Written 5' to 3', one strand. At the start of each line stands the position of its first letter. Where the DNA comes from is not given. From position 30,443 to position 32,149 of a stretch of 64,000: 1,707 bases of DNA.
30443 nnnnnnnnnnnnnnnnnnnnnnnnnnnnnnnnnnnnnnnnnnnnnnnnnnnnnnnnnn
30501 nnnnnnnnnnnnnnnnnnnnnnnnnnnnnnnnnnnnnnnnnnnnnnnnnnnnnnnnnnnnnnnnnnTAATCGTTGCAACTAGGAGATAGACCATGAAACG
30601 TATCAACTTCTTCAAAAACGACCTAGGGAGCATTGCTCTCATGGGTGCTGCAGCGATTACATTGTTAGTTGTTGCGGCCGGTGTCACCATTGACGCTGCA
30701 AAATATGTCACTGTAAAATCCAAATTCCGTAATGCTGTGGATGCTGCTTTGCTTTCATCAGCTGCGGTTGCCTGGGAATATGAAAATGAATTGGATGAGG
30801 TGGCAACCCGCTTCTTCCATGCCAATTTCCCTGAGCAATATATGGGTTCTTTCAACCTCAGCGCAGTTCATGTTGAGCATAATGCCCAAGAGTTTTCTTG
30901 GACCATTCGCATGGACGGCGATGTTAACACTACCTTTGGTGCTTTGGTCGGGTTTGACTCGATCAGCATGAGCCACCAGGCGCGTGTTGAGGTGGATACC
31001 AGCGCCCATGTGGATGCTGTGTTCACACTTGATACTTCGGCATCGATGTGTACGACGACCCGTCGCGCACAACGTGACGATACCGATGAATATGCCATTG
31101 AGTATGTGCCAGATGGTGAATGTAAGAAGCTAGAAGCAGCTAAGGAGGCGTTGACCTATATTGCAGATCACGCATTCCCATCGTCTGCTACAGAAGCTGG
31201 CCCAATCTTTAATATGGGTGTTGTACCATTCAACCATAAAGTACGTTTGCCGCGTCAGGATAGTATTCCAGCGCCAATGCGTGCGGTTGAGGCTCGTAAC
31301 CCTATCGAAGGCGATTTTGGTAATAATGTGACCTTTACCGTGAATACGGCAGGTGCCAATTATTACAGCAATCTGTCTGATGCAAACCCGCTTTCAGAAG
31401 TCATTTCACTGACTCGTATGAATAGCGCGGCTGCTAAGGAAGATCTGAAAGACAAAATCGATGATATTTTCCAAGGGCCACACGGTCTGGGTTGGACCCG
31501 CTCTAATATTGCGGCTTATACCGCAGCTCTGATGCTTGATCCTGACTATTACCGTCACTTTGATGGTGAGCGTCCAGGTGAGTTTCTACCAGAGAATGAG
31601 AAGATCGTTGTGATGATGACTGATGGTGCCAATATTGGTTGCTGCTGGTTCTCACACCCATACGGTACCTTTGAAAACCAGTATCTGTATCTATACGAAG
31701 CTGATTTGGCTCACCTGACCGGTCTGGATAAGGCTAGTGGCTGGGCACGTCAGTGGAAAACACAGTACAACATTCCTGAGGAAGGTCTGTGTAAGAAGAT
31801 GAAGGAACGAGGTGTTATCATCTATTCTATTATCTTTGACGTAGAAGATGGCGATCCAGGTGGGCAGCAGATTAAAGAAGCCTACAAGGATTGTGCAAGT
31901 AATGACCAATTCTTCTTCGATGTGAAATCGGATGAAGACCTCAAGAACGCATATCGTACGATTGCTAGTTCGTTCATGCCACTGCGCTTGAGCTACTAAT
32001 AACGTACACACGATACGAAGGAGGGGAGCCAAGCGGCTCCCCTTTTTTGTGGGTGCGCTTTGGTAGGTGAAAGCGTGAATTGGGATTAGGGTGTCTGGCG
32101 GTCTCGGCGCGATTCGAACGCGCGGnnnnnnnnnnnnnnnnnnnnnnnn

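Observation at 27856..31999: Secreted vWA / Cys-rich-Hint / TadG-like-vWA module, detached from the tad core operon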

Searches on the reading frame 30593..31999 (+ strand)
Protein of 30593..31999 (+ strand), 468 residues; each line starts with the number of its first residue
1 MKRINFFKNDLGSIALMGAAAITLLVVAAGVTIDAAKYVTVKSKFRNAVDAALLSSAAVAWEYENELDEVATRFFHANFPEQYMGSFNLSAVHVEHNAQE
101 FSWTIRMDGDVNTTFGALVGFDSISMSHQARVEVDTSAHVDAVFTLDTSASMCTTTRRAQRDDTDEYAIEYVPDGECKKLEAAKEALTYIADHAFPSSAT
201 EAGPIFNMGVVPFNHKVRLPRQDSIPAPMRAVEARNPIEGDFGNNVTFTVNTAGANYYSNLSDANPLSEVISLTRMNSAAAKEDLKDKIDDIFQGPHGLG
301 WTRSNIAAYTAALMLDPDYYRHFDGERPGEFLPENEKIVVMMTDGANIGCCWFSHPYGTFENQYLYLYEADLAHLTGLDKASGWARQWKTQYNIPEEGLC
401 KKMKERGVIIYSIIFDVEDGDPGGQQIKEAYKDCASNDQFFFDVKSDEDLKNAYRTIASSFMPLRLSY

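Call 3: search_protein_families(library=pfam, proteins=[window:30593-31999:+], max_evalue=1)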
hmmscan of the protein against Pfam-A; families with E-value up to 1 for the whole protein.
window:30593-31999:+ (468 aa): 2 families
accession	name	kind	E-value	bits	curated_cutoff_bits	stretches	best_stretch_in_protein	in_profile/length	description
PF13400.11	Tad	-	0.0032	18.2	22.3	1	12-58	1-46/47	Putative Flp pilus-assembly TadE/G-like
PF00092.34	VWA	-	0.02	15.5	23.8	0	400-454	124-172/174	von Willebrand factor type A domain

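Call 4: search_protein_families(library=ncbifam, proteins=[window:30593-31999:+], max_evalue=1)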
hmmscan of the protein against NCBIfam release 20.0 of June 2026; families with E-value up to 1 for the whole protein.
window:30593-31999:+ (468 aa): 6 families
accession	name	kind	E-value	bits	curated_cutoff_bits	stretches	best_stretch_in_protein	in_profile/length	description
NF041701.1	Shig_StxB_2o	equivalog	0.01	16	204.5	1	242-277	32-67/87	Shiga toxin Stx2o subunit B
NF041691.1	Shig_StxB_2b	exception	0.012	15.8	201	1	241-277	31-67/87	Shiga toxin Stx2b subunit B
NF033660.0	Shiga_Stx2B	exception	0.12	12.5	165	1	242-277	32-67/87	Shiga toxin Stx2 subunit B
NF041704.1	Shig_StxB_2e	exception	0.12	12.4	203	1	241-277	31-67/87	Shiga toxin Stx2e subunit B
NF001989.1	PRK00784.1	equivalog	0.16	10.6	273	1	207-272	218-272/480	cobyric acid synthase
TIGR03816.1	tadE_like_DECH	hypoth_equivalog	0.35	11.1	50.95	1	10-71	1-62/109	Rv3654c family TadE-like protein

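Call 29: find_homologous_proteins(query=window:30593-31999:+)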
Query window:30593-31999:+ (468 aa): 47 proteins with E <= 0.001 among 8000 candidates.
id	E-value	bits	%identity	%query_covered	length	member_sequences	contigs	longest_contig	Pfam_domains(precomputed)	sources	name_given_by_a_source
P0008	0.0e+0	1078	100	100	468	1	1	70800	-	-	-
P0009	1.9e-198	678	60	100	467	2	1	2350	-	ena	-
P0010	4.8e-184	630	58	100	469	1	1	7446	-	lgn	-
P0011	9.0e-144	498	50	98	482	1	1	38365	PF13400.12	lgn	-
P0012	2.2e-143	496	50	99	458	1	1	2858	PF13400.12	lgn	-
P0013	7.0e-143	495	49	99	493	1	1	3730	-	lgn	-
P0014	3.9e-142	492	47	99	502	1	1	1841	-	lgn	-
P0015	5.8e-142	492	49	99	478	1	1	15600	PF13400.12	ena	-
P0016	5.6e-141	488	49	99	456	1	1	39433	-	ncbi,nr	ncbi:MAG: hypothetical protein MRY32_10090 [Rickettsiales bacterium]|nr:hypothetical protein [Ricket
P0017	5.2e-137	475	49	100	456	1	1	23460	-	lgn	-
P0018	8.4e-137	475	48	99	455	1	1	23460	-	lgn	-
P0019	8.5e-137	475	49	94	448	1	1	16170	PF00092.35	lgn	-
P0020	8.8e-135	468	49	100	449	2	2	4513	PF13400.12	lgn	-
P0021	9.9e-135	468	48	100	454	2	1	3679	-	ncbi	-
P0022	2.6e-133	463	48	99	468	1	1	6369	-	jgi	-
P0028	4.3e-128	446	46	100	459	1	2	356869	-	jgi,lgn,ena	-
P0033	2.5e-123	430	46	98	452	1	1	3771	PF13400.12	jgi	jgi:Flp pilus assembly protein TadG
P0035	3.1e-122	427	43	99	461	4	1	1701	PF13400.12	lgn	-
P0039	8.6e-119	415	44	99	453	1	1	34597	PF13400.12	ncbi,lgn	-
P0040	3.5e-118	413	43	100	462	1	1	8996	PF13400.12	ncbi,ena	-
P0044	1.0e-114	402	41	100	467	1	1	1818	PF13400.12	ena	-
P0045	2.6e-114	401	43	100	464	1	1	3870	PF13400.12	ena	-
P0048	2.6e-75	272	35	100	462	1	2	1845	PF13400.12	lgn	-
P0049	2.7e-73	265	34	94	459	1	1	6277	PF13400.12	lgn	-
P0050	1.2e-72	263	34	99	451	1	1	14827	PF13400.12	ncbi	-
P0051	7.6e-67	244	33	100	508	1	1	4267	-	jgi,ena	jgi:Flp pilus assembly protein TadG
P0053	9.0e-15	72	29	34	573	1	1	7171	PF13400.12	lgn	-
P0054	1.9e-5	42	30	28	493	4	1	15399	PF00092.35,PF13519.13,PF13400.12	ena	-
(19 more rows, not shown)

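Call 31: find_related_loci(query=A2, collection=genome_contigs, flank=10000)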
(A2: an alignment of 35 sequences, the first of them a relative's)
Query A2 (468 aa) in genome_contigs; peptide patterns used: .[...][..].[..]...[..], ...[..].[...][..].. (x = any residue, [..] = any of these).
28 stretches matched a pattern; 14 encode a relative of the query (tblastn E <= 1e-3); 13 distinct loci.
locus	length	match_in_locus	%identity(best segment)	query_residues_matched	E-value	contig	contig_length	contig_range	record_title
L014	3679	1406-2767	48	1-468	4e-149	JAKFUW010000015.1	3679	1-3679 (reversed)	MAG: Alphaproteobacteria bacterium isolate D1_Bin_43 D1_0013013, whole genome shotgun sequence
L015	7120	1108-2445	46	6-468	3e-135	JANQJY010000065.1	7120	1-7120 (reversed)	MAG: Rickettsiales bacterium isolate PL25a_bin.132 k99_4387942, whole genome shotgun sequence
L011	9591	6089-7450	43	1-468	1e-130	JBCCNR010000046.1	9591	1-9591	MAG: Pseudomonadota bacterium isolate P01_C01_bin.83 k141_709546_length_9591_cov_9.1306, whole genome shotgun sequence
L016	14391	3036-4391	46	12-468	1e-128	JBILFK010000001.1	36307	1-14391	MAG: Rickettsiales bacterium isolate ME2016-08-10_3300042547_group7_bin69 Rohwer_bin1994_scaffold_149_c1, whole genome s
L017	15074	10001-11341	46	5-468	7e-126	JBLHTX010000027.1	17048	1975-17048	MAG: Alphaproteobacteria bacterium isolate 3300047667_142 Ga0491197_0004727, whole genome shotgun sequence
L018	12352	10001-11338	44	6-468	4e-125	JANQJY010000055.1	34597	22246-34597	MAG: Rickettsiales bacterium isolate PL25a_bin.132 k99_77733, whole genome shotgun sequence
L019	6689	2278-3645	43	1-468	4e-123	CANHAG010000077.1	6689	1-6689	MAG: Rhodospirillaceae bacterium isolate RE-15aug16-64 genome assembly, contig: RE-15aug16-C21980, whole genome shotgun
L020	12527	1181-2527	44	1-466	8e-122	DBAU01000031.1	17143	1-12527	MAG TPA_asm: Alphaproteobacteria bacterium UBA1002 UBA1002_contig_627, whole genome shotgun sequence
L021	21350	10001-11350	40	5-468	8e-115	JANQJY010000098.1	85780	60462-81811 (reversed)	MAG: Rickettsiales bacterium isolate PL25a_bin.132 k99_1216553, whole genome shotgun sequence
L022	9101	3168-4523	35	5-467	2e-87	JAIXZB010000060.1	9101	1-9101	MAG: Rickettsiales bacterium isolate D8_MAG_00035 pond_D8_MAG_00035_000000000191, whole genome shotgun sequence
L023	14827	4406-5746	34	6-466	2e-76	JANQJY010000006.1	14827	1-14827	MAG: Rickettsiales bacterium isolate PL25a_bin.132 k99_3405383, whole genome shotgun sequence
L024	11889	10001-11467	33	6-466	3e-71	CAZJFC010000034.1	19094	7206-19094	MAG TPA_asm: uncultured Rickettsiales bacterium isolate SRP344714_co1_373 genome assembly, contig: NODE_5381_length_1909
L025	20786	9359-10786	32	1-468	3e-68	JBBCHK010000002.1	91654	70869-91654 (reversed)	MAG: Alphaproteobacteria bacterium isolate S6_conc_bin.97 s1463.ctg001464l, whole genome shotgun sequence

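Call 54: search_solved_structures(query=A2, max_evalue=0.1)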
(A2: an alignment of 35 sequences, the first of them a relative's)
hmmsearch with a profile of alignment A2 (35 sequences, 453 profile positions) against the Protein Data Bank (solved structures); distinct sequences matched with E-value up to 0.1: 1.
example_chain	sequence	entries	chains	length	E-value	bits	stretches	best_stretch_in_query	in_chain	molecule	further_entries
4cn8_A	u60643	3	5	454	0.029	16.3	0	318-335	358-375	PROXIMAL THREAD MATRIX PROTEIN 1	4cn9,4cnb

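Call 65: search_protein_families(library=pfam, alignment_id=A2, max_evalue=0.01)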
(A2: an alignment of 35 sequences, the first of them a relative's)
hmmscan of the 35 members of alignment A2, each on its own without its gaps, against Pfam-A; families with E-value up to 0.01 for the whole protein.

A. member 1, P0008 (468 aa): 1 family
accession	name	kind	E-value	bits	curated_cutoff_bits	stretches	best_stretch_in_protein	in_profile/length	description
PF13400.11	Tad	-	0.0032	18.2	22.3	1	12-58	1-46/47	Putative Flp pilus-assembly TadE/G-like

B. families by the number of members that match (of 35 scanned): 4 families
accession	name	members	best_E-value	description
PF13400.11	Tad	26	2e-08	Putative Flp pilus-assembly TadE/G-like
PF00092.34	VWA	15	1.2e-06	von Willebrand factor type A domain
PF07811.17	TadE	3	0.002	TadE-like protein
PF13519.12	VWA_2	1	0.0004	von Willebrand factor type A domain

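Call 76: predict_structure(alignment_id=A2)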
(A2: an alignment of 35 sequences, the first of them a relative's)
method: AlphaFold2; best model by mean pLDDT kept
length: 468 residues; sequences in the alignment: 35
mean_pLDDT: 82.8   pTM: 0.78
mean pLDDT of the five models: 82.8, 82.6, 81.2, 80.6, 79.3
residues with pLDDT >= 90: 216; 70-90: 174; 50-70: 39; < 50: 39
segments of 3 or more residues with pLDDT < 50: 1-7, 236-251, 349-363
pLDDT, mean of each block of 10 residues (from residue 1): 46 61 74 83 93 88 85 93 90 89 93 79 90 81 95 83 71 90 96 75 84 93 87 56 41 71 90 93 96 87 91 96 94 93 74 37 62 88 76 85 96 93 87 96 96 92 81
secondary structure, 60 per line:
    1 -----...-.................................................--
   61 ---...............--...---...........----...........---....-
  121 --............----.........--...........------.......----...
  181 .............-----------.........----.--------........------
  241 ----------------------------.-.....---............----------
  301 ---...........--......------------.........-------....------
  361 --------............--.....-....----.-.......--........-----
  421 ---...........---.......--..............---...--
elements in order: H10-58 H64-78 E87-97 E102-112 H116-119 E123-134 E139-147 H150-153 E154-160 E167-173 H178-193 E205-213 H227-234 E271-275 H279-290 H304-314 H317-322 E335-343 H351-354 H369-376 H383-387 H389-392 H399-405 E408-415 H424-434 E441-444 H447-460 E464-466

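Call 80: fold_search(model_id=the predicted structure, library=pdb)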
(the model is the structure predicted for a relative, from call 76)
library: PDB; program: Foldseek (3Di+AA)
matches with E <= 10: 739; with E <= 0.001: 23
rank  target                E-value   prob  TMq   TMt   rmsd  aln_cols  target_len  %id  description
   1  6m48_B                6.1e-11  1.00  0.37  0.22  11.9       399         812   11  Crystal structure of pilus adhesin, SpaC from Lactobacillus rhamnosus GG - P21212 form (released 2020-07-29)
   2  6m48_A                7.2e-11  1.00  0.36  0.22  12.8       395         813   12  Crystal structure of pilus adhesin, SpaC from Lactobacillus rhamnosus GG - P21212 form (released 2020-07-29)
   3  6m3y                  2.0e-10  1.00  0.36  0.22  11.3       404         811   11  Crystal structure of pilus adhesin, SpaC from Lactobacillus rhamnosus GG - open conformation (released 2020-07-29)
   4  7w6b                  1.6e-08  1.00  0.36  0.23  14.8       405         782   12  Crystal Structure of PitA from pilus islet-2 of Streptococcus oralis (released 2022-06-01)
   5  4cnb_A                6.9e-08  1.00  0.31  0.37   8.1       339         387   13  Structure of proximal thread matrix protein 1 (PTMP1) from the mussel byssus - Crystal form 2 (released 2014-03-12)
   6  4cn8                  1.3e-07  1.00  0.32  0.38   7.4       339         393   14  Structure of proximal thread matrix protein 1 (PTMP1) from the mussel byssus (released 2014-03-12)
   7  2ww8                  1.5e-06  1.00  0.36  0.22  16.9       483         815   10  Structure of the pilus adhesin (RrgA) from Streptococcus pneumoniae (released 2010-01-19)
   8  7ba2_B                1.9e-06  1.00  0.34  0.38  10.6       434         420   10  D319A mutant of the PilB minor pilin from Streptococcus sanguinis (released 2021-04-28)
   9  7b7p_A                2.1e-06  1.00  0.34  0.38  10.8       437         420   10  PilB minor pilin from Streptococcus sanguinis (released 2021-04-28)
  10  7ba2_A                2.5e-06  1.00  0.32  0.35  11.5       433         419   11  D319A mutant of the PilB minor pilin from Streptococcus sanguinis (released 2021-04-28)
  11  3txa                  8.4e-06  1.00  0.34  0.28  17.3       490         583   10  Structural Analysis of Adhesive Tip pilin, GBS104 from Group B Streptococcus agalactiae (released 2013-03-27)
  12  7p2d_A                1.8e-05  1.00  0.32  0.21  12.5       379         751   11  Structure of alphaMbeta2/Cd11bCD18 headpiece in complex with a nanobody (released 2022-05-04)
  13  9das_A                2.2e-05  1.00  0.32  0.52  11.4       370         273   11  Crystal structure of vWFA domain from large adhesion protein of Aeromonas hydrophila (released 2025-05-14)
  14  9das_B                5.2e-05  1.00  0.32  0.52  11.1       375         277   10  Crystal structure of vWFA domain from large adhesion protein of Aeromonas hydrophila (released 2025-05-14)
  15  3q3g_E                1.6e-04  1.00  0.31  0.71   7.2       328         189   12  Crystal Structure of A-domain in complex with antibody (released 2011-11-30)
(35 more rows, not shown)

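Call 81: search_protein_families(library=pfam, proteins=[L021:11498-12172:+, L021:12346-12891:+, L021:13596-14429:+, L021:14661-15209:-, L021:15328-16314:-, L021:16289-16894:-, L017:6451-7179:+, L017:11980-13287:+, L017:13334-13939:+, L017:14249-14794:+], max_evalue=0.001)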
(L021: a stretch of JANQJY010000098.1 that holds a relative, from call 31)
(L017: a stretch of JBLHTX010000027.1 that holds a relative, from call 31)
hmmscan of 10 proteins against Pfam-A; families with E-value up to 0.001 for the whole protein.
L021:11498-12172:+ (224 aa): 1 family
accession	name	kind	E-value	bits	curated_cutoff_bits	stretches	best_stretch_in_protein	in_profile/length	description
PF04264.18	YceI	-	1.2e-41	143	23.7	1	47-209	1-150/150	YceI-like domain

L021:12346-12891:+ (181 aa): 1 family
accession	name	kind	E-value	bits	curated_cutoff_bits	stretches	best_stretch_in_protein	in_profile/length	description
PF01292.26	Ni_hydr_CYTB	-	6.4e-35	121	30.1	1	10-180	1-178/179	Prokaryotic cytochrome b561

L021:13596-14429:+ (277 aa): 0 families

L021:14661-15209:- (182 aa): 0 families

L021:15328-16314:- (328 aa): 1 family
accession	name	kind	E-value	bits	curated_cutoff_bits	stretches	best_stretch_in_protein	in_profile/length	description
PF07120.17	DUF1376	-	3.6e-21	75.8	30.1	1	23-104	3-83/86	Protein of unknown function (DUF1376)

L021:16289-16894:- (201 aa): 0 families

L017:6451-7179:+ (242 aa): 2 families
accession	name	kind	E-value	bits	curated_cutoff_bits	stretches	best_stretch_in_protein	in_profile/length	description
PF03544.19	TonB_C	-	9e-18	64.9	24.6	1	168-229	2-62/79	Gram-negative bacterial TonB protein C-terminal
PF13103.11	TonB_2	-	1.5e-06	28.7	22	1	156-228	3-72/85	TonB C terminal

L017:11980-13287:+ (435 aa): 5 families
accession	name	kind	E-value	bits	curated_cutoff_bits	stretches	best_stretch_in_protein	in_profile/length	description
PF03721.20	UDPG_MGDP_dh_N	-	7.3e-67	225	27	1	1-184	1-187/187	UDP-glucose/GDP-mannose dehydrogenase family, NAD binding domain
PF00984.24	UDPG_MGDP_dh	-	8.5e-38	128.8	25.4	1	201-293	1-93/94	UDP-glucose/GDP-mannose dehydrogenase family, central domain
PF03720.21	UDPG_MGDP_dh_C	-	6e-32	110.5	30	1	317-417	1-102/103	UDP-glucose/GDP-mannose dehydrogenase family, UDP binding domain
PF02737.24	3HCDH_N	-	1.5e-05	25.5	22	1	3-84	2-86/180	3-hydroxyacyl-CoA dehydrogenase, NAD binding domain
PF03446.21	NAD_binding_2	-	0.00086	19.8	21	0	3-139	2-111/161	NAD binding domain of 6-phosphogluconate dehydrogenase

L017:13334-13939:+ (201 aa): 3 families
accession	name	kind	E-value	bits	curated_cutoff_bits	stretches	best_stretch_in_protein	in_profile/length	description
PF02563.21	Poly_export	-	4e-21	75.4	28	1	49-120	7-76/77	Polysaccharide biosynthesis/export protein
PF10531.15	SLBB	-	2.3e-07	31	27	1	126-174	2-51/55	SLBB domain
PF22461.2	SLBB_2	-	2.7e-06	27.8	27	1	126-182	3-59/79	SLBB domain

L017:14249-14794:+ (181 aa): 0 families

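Call 87: find_encoding_contigs(protein=P0028, flank=8000, max_places=1)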
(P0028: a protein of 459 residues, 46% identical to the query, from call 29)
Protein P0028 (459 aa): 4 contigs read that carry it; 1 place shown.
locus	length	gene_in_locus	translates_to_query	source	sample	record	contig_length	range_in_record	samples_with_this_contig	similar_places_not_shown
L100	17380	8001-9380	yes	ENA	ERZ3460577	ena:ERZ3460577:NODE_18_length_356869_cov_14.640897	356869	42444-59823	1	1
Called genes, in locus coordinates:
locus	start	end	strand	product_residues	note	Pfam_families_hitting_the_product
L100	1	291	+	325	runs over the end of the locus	-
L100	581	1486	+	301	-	PF00072:Response_reg, PF00990:GGDEF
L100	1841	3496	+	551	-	-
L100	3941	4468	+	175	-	PF07811:TadE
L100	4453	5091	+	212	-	PF07811:TadE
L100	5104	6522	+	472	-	PF05203:Hom_end_hint, PF14623:Vint (weak)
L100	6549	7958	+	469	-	PF05203:Hom_end_hint (faint), PF14623:Vint (weak)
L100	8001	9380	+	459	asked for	-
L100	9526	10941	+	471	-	PF05203:Hom_end_hint, PF14623:Vint (weak)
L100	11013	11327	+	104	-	-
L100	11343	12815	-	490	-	PF00072:Response_reg, PF00158:Sigma54_activat, PF00493:MCM (weak), PF14532:Sigma54_activ_2, PF07728:AAA_5, PF25601:AAA_lid_14, PF02954:HTH_8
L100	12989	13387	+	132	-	PF00072:Response_reg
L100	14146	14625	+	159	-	-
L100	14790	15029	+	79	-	-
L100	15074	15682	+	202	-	-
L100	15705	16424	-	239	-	-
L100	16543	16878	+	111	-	-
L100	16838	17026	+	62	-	-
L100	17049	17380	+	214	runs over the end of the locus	-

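Call 88: find_encoding_contigs(protein=P0053, flank=8000, max_places=1)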
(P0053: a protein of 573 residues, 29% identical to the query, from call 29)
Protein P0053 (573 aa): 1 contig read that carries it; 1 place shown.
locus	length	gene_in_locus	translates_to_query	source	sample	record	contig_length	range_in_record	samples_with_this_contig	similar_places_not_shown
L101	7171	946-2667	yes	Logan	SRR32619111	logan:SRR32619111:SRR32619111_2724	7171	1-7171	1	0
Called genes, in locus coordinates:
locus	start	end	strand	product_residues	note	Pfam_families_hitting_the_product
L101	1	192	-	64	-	?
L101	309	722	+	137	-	PF01502:PRA-CH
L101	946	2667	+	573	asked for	PF13400:Tad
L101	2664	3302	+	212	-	PF07811:TadE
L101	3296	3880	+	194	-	PF07811:TadE (weak)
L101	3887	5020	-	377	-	PF06441:EHN, PF00561:Abhydrolase_1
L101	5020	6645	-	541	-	PF00732:GMC_oxred_N, PF05834:Lycopene_cycl (faint), PF05199:GMC_oxred_C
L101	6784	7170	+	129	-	?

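Call 89: find_encoding_contigs(protein=P0051, flank=8000, max_places=1)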
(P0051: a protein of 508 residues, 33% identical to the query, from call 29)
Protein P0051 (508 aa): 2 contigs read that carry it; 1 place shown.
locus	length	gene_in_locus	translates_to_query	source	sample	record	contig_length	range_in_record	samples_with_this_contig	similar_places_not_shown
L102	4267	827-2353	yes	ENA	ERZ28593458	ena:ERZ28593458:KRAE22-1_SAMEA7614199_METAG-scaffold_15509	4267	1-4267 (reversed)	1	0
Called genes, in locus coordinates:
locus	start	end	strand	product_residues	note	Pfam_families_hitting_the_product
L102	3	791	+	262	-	?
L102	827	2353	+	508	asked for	-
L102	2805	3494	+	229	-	-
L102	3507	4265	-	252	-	?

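Call 95: search_protein_families(library=pfam, proteins=[L100:1841-3496:+, L100:11013-11327:+], max_evalue=0.01)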
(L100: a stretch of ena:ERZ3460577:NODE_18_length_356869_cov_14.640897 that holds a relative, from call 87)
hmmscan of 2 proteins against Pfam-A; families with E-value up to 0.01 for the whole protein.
L100:1841-3496:+ (551 aa): 3 families
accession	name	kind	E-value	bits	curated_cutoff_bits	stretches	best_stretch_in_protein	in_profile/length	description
PF00353.25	HemolysinCabind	-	3e-34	117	23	6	413-447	1-35/36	RTX calcium-binding nonapeptide repeat (4 copies)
PF13583.11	Reprolysin_4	-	0.0006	20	22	1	125-231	82-180/203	Metallo-peptidase family M12B Reprolysin-like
PF13688.12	Reprolysin_5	-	0.0016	19.1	27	1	142-229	113-189/196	Metallo-peptidase family M12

L100:11013-11327:+ (104 aa): 0 families
